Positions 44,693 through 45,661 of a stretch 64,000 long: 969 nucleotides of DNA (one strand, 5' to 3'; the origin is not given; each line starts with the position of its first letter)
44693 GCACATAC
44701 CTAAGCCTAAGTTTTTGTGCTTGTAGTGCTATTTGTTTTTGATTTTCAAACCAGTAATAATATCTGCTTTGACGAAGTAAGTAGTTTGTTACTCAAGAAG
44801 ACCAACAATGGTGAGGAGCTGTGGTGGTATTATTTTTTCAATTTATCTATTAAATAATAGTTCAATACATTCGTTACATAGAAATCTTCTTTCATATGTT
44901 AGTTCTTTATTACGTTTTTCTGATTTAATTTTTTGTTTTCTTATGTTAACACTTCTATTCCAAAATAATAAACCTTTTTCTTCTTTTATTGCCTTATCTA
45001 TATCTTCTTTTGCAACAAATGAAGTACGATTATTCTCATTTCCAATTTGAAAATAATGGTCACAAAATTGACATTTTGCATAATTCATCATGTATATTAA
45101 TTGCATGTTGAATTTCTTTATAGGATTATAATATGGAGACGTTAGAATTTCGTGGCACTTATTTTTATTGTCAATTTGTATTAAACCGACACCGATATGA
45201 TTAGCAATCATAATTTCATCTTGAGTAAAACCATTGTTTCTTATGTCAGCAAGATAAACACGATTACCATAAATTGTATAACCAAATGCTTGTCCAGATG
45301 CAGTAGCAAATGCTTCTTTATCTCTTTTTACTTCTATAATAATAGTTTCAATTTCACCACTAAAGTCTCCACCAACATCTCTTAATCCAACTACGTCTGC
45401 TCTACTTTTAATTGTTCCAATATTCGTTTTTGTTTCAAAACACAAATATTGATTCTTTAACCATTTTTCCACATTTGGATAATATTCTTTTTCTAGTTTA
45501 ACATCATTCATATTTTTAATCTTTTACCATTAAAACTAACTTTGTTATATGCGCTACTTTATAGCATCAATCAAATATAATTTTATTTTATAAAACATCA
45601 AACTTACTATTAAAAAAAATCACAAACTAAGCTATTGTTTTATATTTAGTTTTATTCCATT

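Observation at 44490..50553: Cassette-like accessory region (nuclease-fold protein, P450, UvrD-like helicase-HTH, PIN toxin-antitoxin) between PorP/OmpA and rluD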

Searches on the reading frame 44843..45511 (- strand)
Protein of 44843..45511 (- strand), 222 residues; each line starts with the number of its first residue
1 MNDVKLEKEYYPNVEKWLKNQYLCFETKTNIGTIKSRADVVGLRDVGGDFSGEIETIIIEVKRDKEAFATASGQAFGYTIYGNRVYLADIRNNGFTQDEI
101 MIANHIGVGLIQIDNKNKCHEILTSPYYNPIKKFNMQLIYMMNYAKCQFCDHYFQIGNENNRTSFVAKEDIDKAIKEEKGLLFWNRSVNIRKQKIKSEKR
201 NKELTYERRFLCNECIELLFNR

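Call 3: search_protein_families(library=pfam, proteins=[window:44843-45511:-], max_evalue=0.01)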
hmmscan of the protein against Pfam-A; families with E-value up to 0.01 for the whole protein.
window:44843-45511:- (222 aa): 0 families

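Call 10: search_protein_families(library=padloc, proteins=[window:44843-45511:-], max_evalue=0.01)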
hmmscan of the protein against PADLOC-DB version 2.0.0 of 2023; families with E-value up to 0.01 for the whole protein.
window:44843-45511:- (222 aa): 0 families

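Call 11: search_protein_families(library=ncbifam, proteins=[window:44843-45511:-], max_evalue=0.01)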
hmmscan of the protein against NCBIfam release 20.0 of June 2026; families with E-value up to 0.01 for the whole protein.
window:44843-45511:- (222 aa): 0 families

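Call 20: find_homologous_proteins(query=window:44843-45511:-)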
Query window:44843-45511:- (222 aa): 127 proteins with E <= 0.001 among 236 candidates; the best 120 are listed.
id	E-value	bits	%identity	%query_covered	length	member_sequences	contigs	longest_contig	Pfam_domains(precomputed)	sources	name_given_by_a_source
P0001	9.5e-146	501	100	100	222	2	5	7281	-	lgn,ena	-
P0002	5.1e-99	348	69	97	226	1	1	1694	-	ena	-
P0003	3.2e-98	346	67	100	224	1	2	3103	-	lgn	-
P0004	5.7e-95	335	66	100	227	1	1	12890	-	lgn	-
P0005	8.1e-95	335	66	100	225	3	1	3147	-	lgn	-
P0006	1.2e-94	334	66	100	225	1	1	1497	-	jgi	jgi:hypothetical protein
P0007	1.4e-94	334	66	97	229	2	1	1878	-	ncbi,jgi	jgi:hypothetical protein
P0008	2.7e-94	333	65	100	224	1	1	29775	-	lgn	-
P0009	3.0e-94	333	63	100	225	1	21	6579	-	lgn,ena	-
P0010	4.8e-94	332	64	99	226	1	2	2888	-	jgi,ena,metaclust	metaclust:\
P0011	6.9e-94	332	66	100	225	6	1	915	-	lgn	-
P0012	8.1e-94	331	67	97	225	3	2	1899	-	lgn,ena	-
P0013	1.6e-92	327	66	100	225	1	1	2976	-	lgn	-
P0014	6.8e-92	325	66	100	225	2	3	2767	-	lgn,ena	-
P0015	2.2e-91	323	64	100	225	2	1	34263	-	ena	-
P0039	1.3e-77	278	56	97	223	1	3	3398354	-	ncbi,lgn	ncbi:MAG: hypothetical protein U0U66_03930 [Cytophagaceae bacterium]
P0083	1.6e-65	239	52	97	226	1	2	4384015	-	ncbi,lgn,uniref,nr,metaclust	ncbi:hypothetical protein [Turneriella parva]|uniref:Uncharacterized protein n=1 Tax=Turneriella par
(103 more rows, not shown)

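Call 23: find_encoding_contigs(protein=P0001, flank=10000, max_places=10)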
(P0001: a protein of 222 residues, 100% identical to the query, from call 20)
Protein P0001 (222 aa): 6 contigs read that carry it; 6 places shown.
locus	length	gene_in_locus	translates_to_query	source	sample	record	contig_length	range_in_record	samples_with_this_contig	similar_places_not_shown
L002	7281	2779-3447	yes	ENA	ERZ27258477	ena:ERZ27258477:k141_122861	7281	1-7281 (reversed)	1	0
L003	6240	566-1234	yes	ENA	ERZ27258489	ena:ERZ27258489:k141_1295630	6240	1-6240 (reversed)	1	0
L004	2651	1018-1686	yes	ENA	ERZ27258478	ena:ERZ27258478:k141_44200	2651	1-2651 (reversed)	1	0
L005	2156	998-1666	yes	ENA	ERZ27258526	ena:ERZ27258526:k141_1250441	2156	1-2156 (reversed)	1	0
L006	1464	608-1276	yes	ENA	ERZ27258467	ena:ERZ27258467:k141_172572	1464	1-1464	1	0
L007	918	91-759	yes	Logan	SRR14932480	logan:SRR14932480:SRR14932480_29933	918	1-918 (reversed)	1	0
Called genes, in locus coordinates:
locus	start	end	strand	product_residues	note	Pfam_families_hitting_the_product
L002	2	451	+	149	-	?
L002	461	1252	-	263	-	PF01596:Methyltransf_3, PF13578:Methyltransf_24, PF13649:Methyltransf_25 (weak)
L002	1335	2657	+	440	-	PF00067:p450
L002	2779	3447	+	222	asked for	-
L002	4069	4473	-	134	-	-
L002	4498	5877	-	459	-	PF01266:DAO (faint), PF07992:Pyr_redox_2 (faint), PF00732:GMC_oxred_N, PF05199:GMC_oxred_C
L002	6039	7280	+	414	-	?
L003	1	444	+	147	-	?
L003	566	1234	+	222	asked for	-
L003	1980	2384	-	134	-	-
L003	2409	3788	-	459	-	PF00732:GMC_oxred_N, PF05199:GMC_oxred_C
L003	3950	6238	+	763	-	?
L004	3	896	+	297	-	?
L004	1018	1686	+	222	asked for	-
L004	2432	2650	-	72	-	?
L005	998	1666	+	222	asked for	-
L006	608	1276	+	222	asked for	-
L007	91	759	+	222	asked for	-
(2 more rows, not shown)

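Call 33: search_solved_structures(query=A2, max_evalue=1)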
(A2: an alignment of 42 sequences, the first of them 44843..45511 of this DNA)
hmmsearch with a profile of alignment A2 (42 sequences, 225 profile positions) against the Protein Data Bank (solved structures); distinct sequences matched with E-value up to 1: 1.
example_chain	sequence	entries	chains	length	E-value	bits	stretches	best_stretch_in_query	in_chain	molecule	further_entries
1y88_A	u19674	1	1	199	0.6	12.6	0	91-179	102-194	Hypothetical protein AF1548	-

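Call 34: find_encoding_contigs(protein=P0039, flank=6000, max_places=2)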
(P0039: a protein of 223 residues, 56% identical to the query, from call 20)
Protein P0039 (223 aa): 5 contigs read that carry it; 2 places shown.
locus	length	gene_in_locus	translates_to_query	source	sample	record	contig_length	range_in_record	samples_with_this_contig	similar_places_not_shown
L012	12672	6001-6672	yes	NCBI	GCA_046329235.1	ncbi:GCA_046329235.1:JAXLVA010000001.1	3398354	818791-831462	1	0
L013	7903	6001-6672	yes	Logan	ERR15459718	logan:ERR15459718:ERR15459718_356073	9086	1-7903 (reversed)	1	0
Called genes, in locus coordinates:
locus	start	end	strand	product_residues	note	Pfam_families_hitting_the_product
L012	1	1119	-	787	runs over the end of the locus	PF13620:CarboxypepD_reg, PF13715:CarbopepD_reg_2, PF07715:Plug, PF00593:TonB_dep_Rec_b-barrel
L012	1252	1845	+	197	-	PF13645:YkuD_2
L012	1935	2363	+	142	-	PF01527:HTH_Tnp_1 (weak)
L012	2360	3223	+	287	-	PF00665:rve, PF13683:rve_3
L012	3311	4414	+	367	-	PF02985:HEAT (faint)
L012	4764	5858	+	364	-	PF00753:Lactamase_B (weak), PF13483:Lactamase_B_3, PF12706:Lactamase_B_2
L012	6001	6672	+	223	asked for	-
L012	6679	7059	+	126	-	-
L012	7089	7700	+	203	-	PF14281:PDDEXK_4 (weak)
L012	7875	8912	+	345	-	PF00478:IMPDH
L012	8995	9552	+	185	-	-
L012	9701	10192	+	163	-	-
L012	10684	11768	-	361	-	PF01527:HTH_Tnp_1, PF13384:HTH_23 (weak), PF13518:HTH_28 (faint), PF00665:rve, PF13683:rve_3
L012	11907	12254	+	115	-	-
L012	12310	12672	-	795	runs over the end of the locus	PF12156:ATPase-cat_bd, PF00403:HMA (weak), PF00122:E1-E2_ATPase, PF00702:Hydrolase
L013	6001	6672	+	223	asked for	-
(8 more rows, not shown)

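Call 35: find_encoding_contigs(protein=P0083, flank=6000, max_places=2)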
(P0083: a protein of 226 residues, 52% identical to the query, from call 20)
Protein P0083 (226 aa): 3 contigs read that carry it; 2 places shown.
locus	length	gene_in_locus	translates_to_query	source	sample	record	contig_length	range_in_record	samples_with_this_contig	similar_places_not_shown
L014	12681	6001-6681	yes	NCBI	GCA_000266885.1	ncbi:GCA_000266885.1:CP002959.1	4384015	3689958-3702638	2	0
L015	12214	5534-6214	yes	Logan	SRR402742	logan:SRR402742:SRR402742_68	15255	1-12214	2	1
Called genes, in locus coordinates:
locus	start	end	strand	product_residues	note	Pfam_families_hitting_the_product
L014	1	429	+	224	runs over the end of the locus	PF05565:Sipho_Gp157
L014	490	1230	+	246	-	PF04542:Sigma70_r2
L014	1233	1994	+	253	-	PF06067:DUF932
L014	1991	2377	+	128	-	-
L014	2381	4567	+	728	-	PF13191:AAA_16 (faint), PF13238:AAA_18 (faint), PF24883:NPHP3_N (faint), PF05496:RuvB_N (faint), PF00004:AAA, PF00910:RNA_helicase (faint), PF01443:Viral_helicase1 (faint), PF00004:AAA, +5 more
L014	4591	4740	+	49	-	-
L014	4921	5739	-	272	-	-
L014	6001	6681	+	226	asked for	-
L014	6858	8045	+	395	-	-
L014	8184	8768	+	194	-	PF13676:TIR_2 (weak)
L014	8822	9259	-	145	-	-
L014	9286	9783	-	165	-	PF08937:ThsB_TIR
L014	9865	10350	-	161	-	PF10137:CAP12-PCTIR_TIR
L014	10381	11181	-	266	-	-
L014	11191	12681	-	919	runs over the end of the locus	PF13091:PLDc_2, PF00176:SNF2-rel_dom, PF00270:DEAD (weak), PF04851:ResIII, PF00271:Helicase_C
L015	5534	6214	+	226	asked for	-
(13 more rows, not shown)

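Call 38: predict_structure(alignment_id=A2)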
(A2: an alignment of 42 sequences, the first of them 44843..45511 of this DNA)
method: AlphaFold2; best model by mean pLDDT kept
length: 222 residues; sequences in the alignment: 42
mean_pLDDT: 91.1   pTM: 0.86
mean pLDDT of the five models: 91.1, 90.8, 90.5, 90.0, 89.8
residues with pLDDT >= 90: 172; 70-90: 35; 50-70: 14; < 50: 1
segments of 3 or more residues with pLDDT < 50: none
pLDDT, mean of each block of 10 residues (from residue 1): 78 97 96 87 90 94 91 96 97 96 97 96 98 93 94 94 94 95 89 73 69 94 67
secondary structure, 60 per line:
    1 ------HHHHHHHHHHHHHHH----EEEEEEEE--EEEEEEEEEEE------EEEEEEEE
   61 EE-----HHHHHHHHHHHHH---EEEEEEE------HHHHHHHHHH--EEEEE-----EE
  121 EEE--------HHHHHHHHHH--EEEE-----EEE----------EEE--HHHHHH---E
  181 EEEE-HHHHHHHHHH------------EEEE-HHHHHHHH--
elements in order: H7-21 E26-33 E36-46 E53-62 H68-80 E84-90 H97-106 E109-113 E119-123 H132-141 E144-147 E153-155 E166-168 H171-176 E180-184 H186-195 E208-211 H213-220
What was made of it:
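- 44843..45511 (-): 222-aa protein: N-terminal PD-(D/E)XK (MmcB/SfsA-like) nuclease fold plus a C-terminal CxxC...CxxC zinc ribbon. It belongs to an uncharacterised family. The AF2 model has pLDDT 91 (call 38).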

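Call 42: fold_search(model_id=the predicted structure, library=pdb)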
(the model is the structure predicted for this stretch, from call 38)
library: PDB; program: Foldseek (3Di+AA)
matches with E <= 10: 836; with E <= 0.001: 1
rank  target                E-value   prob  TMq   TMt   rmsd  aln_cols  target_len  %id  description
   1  3dnx                  5.4e-06  1.00  0.45  0.65   3.9       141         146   18  SPO1766 protein of unknown function from Silicibacter pomeroyi. (released 2008-09-02)
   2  4dav_A                1.9e-03  0.95  0.24  0.23   7.7       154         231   12  The structure of Pyrococcus Furiosus SfsA in complex with DNA (released 2014-10-01)
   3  4dap                  4.9e-03  0.99  0.33  0.32   5.8       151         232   12  The structure of Escherichia coli SfsA (released 2013-08-14)
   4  8bao_B                1.4e-02  1.00  0.37  0.24   3.8       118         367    9  Dysgonamonadaceae bacterium CRISPR ancillary nuclease 2 (released 2022-11-30)
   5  5gke_A                3.2e-02  0.96  0.34  0.32   6.0       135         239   18  Structure of EndoMS-dsDNA1 complex (released 2016-11-02)
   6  5a08_B                7.2e-02  0.30  0.20  0.12  14.1       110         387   12  X-ray structure of the mannosyltransferase Ktr4p from S. cerevisiae (released 2015-08-26)
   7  8bao_A                7.7e-02  0.95  0.34  0.22   3.6       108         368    9  Dysgonamonadaceae bacterium CRISPR ancillary nuclease 2 (released 2022-11-30)
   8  6aa0_D                8.7e-02  0.10  0.14  0.08  16.9       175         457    8  Crystal Structure of Toxoplasma gondii Prolyl tRNA Synthetase (TgPRS) in Apo Form (released 2019-10-23)
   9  4f0p_C                9.3e-02  0.69  0.32  0.18   5.4       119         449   12  MspJI Restriction Endonuclease - P31 Form (released 2012-08-08)
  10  4f0p_B                9.9e-02  0.72  0.32  0.18   5.5       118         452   13  MspJI Restriction Endonuclease - P31 Form (released 2012-08-08)
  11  6g2h_A                9.9e-02  0.54  0.33  0.12  12.5       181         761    9  Filament of acetyl-CoA carboxylase and BRCT domains of BRCA1 (ACC-BRCT) core at 4.6 A resolution (released 2018-06-13)
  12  6g2d_B                9.9e-02  0.25  0.30  0.13  18.7       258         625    8  Citrate-induced acetyl-CoA carboxylase (ACC-Cit) filament at 5.4 A resolution (released 2018-06-13)
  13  9u49_A                1.3e-01  0.69  0.31  0.19   4.9       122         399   12  crystal structure of Cdn1 in complex with cA4 (released 2026-02-04)
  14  6g2d_C                1.3e-01  0.21  0.30  0.05  17.4       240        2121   10  Citrate-induced acetyl-CoA carboxylase (ACC-Cit) filament at 5.4 A resolution (released 2018-06-13)
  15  8ibz_C                1.6e-01  0.41  0.25  0.08  10.1       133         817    9  Structure of R2 with 5'ORF and 3'UTR (released 2023-09-20)
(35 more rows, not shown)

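Call 56: search_protein_families(library=phrogs, proteins=[window:44843-45511:-], max_evalue=0.001)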
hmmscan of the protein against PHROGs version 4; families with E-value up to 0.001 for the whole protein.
window:44843-45511:- (222 aa): 0 families

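Call 66: search_protein_families(library=pfam, alignment_id=A2, max_evalue=1)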
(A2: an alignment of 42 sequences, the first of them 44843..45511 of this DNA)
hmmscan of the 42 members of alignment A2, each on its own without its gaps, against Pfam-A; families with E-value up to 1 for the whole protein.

A. member 1, window:44843-45511:- (222 aa): 0 families

B. families by the number of members that match (of 42 scanned): 31 families (the first 25 are shown)
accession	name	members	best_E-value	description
PF05129.18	Zn_ribbon_Elf1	6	0.042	Transcription elongation factor Elf1 like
PF14616.11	Rua1_C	3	0.012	Transcription regulator Rua1, C-terminal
PF12172.15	zf-ChsH2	2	0.034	ChsH2, rubredoxin-like zinc ribbon domain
PF23550.1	zf_Tbcl_Rhp7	2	0.12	DNA repair protein rhp7 treble clef domain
PF06689.19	zf-C4_ClpX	2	0.12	ClpX C4-type zinc finger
PF19668.4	DUF6171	1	0.0064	Family of unknown function (DUF6171)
PF09706.15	Cas_CXXC_CXXC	1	0.013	CRISPR-associated protein (Cas_CXXC_CXXC)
PF06397.17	Desulfoferrod_N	1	0.014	Desulfoferrodoxin, N-terminal domain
PF04032.22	Rpr2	1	0.033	RNAse P Rpr2/Rpp21/SNM1 subunit domain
PF21817.3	CapR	1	0.042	CapR homology domain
PF10288.14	CTU2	1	0.05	Cytoplasmic tRNA 2-thiolation protein 2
PF09790.15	Hyccin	1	0.052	Hyccin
PF16580.11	Astro_capsid_p2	1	0.052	C-terminal tail of astrovirus capsid projection or spike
PF01712.25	dNK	1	0.067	Deoxynucleoside kinase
PF05030.17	SSXT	1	0.069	SSXT protein (N-terminal region)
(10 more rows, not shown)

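Call 68: fold_search(model_id=the predicted structure, library=viral)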
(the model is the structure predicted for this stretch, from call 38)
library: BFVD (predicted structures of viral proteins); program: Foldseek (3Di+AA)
matches with E <= 10: 727; with E <= 0.001: 21
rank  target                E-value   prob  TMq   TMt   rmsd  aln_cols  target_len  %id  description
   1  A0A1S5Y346            3.2e-08  1.00  0.44  0.66   3.3       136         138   19  Uncharacterized protein [uncultured archaeal virus]
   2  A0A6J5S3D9            5.5e-08  1.00  0.49  0.61   8.2       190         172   14  Uncharacterized protein [uncultured Caudovirales phage]
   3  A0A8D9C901            2.8e-07  1.00  0.45  0.46   3.1       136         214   22  Gp1.5 [uncultured marine phage]
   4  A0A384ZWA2            9.3e-07  1.00  0.45  0.65   4.0       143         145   15  Putative MmcB-like DNA repair protein [Dickeya phage vB_DsoM_JA13]
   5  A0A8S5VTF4            1.5e-06  1.00  0.45  0.47   2.9       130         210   18  Uncharacterized protein [Ackermannviridae sp.]
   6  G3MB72                1.8e-06  1.00  0.43  0.42   9.7       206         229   16  Gp692 [Bacillus phage G]
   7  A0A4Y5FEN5            5.0e-06  1.00  0.41  0.43   4.2       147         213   14  Uncharacterized protein [Lactobacillus phage 521B]
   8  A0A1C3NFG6            2.4e-05  1.00  0.44  0.37  19.9       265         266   14  (no name in the UniProt tables at hand)
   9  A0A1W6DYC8            5.4e-05  1.00  0.49  0.56   3.5       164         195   13  Uncharacterized protein [Aeromonas phage phiA8-29]
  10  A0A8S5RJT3            5.8e-05  1.00  0.44  0.50   4.5       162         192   14  DNA repair protein MmcB-like protein [virus sp. ctDJ83]
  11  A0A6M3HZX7            6.5e-05  1.00  0.37  0.63   4.0       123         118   20  (no name in the UniProt tables at hand)
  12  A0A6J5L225            6.9e-05  1.00  0.39  0.35   5.5       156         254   13  Uncharacterized protein [uncultured Caudovirales phage]
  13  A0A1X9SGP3            1.6e-04  1.00  0.40  0.46   5.6       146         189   12  (no name in the UniProt tables at hand)
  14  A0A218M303            1.9e-04  1.00  0.41  0.50   5.3       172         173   12  MmcB family DNA repair protein [Acidovorax phage ACP17]
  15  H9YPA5                2.4e-04  1.00  0.39  0.57   4.5       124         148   16  (no name in the UniProt tables at hand)
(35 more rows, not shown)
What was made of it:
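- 44843..45511 (-): Foldseek hits: 3dnx 5e-6, then SfsA, Can2, NucS, MspJI, and viral MmcB-like proteins at 3e-8 (calls 42, 68).
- On PD-(D/E)XK nuclease superfamily: Foldseek hits are 3dnx, SfsA, Can2, NucS, MspJI and MmcB-like proteins (calls 42, 68).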
